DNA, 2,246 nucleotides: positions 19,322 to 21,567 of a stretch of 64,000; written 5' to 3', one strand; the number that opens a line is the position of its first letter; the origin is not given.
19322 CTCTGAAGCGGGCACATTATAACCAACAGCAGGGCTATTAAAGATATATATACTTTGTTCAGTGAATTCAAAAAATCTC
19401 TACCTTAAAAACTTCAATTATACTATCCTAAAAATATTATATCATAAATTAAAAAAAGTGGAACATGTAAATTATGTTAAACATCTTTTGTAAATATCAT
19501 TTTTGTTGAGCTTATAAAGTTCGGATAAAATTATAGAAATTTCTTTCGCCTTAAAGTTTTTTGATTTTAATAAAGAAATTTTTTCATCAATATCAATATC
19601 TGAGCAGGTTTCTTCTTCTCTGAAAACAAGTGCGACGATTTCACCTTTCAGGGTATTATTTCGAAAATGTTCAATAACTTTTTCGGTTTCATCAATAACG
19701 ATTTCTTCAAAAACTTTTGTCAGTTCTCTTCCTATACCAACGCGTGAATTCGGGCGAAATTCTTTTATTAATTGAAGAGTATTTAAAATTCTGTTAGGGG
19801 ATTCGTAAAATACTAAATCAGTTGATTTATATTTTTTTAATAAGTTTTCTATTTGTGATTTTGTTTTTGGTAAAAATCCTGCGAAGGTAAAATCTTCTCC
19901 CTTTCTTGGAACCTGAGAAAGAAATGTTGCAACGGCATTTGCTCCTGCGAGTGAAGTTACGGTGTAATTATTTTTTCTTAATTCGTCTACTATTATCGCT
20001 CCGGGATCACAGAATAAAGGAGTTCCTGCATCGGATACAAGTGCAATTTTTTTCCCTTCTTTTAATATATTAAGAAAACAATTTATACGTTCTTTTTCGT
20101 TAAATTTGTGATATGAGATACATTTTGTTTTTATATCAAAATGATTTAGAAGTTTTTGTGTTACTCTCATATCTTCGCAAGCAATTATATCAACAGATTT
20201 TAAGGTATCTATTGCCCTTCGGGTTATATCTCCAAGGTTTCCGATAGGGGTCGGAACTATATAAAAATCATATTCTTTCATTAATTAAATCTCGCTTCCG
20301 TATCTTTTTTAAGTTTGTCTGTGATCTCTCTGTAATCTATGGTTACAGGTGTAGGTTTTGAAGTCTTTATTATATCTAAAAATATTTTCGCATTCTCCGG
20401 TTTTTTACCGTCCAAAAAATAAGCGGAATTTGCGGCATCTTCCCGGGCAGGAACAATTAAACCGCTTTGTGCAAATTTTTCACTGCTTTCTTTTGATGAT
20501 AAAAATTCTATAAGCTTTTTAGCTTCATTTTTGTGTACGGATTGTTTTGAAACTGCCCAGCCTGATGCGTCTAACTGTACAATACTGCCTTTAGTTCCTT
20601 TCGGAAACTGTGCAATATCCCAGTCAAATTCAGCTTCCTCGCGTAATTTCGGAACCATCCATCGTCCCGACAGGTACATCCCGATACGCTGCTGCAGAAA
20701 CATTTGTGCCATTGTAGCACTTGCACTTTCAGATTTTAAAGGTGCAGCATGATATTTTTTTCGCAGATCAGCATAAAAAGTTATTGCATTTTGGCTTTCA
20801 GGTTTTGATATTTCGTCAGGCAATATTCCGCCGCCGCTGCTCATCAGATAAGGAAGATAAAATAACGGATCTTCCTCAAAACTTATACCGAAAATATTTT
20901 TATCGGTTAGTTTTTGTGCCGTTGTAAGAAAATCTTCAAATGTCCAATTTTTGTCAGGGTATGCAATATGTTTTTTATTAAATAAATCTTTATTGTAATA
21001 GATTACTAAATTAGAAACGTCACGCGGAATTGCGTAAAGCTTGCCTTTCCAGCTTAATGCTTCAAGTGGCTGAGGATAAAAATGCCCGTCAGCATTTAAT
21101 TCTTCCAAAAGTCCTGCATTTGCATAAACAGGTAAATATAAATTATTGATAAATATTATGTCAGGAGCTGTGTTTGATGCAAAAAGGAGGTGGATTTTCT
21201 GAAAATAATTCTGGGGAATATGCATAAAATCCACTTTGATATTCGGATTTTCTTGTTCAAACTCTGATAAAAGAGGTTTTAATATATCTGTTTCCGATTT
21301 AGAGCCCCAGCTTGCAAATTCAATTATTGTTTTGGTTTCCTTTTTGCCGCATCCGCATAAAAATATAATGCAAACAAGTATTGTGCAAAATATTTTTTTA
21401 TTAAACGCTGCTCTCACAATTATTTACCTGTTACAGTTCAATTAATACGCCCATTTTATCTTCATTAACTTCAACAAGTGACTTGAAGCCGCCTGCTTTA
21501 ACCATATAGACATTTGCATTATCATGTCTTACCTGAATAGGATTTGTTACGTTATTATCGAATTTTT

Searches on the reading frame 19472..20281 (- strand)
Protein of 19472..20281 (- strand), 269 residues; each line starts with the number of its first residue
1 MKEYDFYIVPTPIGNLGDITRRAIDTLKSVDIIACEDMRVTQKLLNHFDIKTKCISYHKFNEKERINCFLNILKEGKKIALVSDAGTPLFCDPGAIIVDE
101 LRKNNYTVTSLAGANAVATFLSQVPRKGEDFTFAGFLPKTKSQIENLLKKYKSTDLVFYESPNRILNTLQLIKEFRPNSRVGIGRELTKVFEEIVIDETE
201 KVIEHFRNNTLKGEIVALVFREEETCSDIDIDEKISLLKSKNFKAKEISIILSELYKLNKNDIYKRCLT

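Call 11: search_protein_families(library=pfam, proteins=[window:19472-20281:-], max_evalue=0.001)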
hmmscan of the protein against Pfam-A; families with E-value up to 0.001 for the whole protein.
window:19472-20281:- (269 aa): 1 family
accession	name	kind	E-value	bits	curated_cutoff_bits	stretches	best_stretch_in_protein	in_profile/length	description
PF00590.25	TP_methylase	-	3.7e-24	86.3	27.8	1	6-199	2-208/212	Tetrapyrrole (Corrin/Porphyrin) Methylases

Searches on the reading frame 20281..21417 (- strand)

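Call 12: search_protein_families(library=pfam, proteins=[window:20281-21417:-], max_evalue=0.001)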
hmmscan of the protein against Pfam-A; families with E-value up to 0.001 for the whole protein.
window:20281-21417:- (378 aa): 4 families
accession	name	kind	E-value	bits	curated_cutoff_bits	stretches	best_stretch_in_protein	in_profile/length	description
PF01547.30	SBP_bac_1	-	4.7e-40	138.9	26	1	40-311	2-305/307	Bacterial extracellular solute-binding protein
PF13416.11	SBP_bac_8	-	5.2e-39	135.2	27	1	51-332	4-269/279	Bacterial extracellular solute-binding protein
PF13531.11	SBP_bac_11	-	0.00021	21.6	25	0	43-157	10-112/227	Bacterial extracellular solute-binding protein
PF13343.11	SBP_bac_6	-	0.00048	20.1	24.6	0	131-330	59-224/245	Bacterial extracellular solute-binding protein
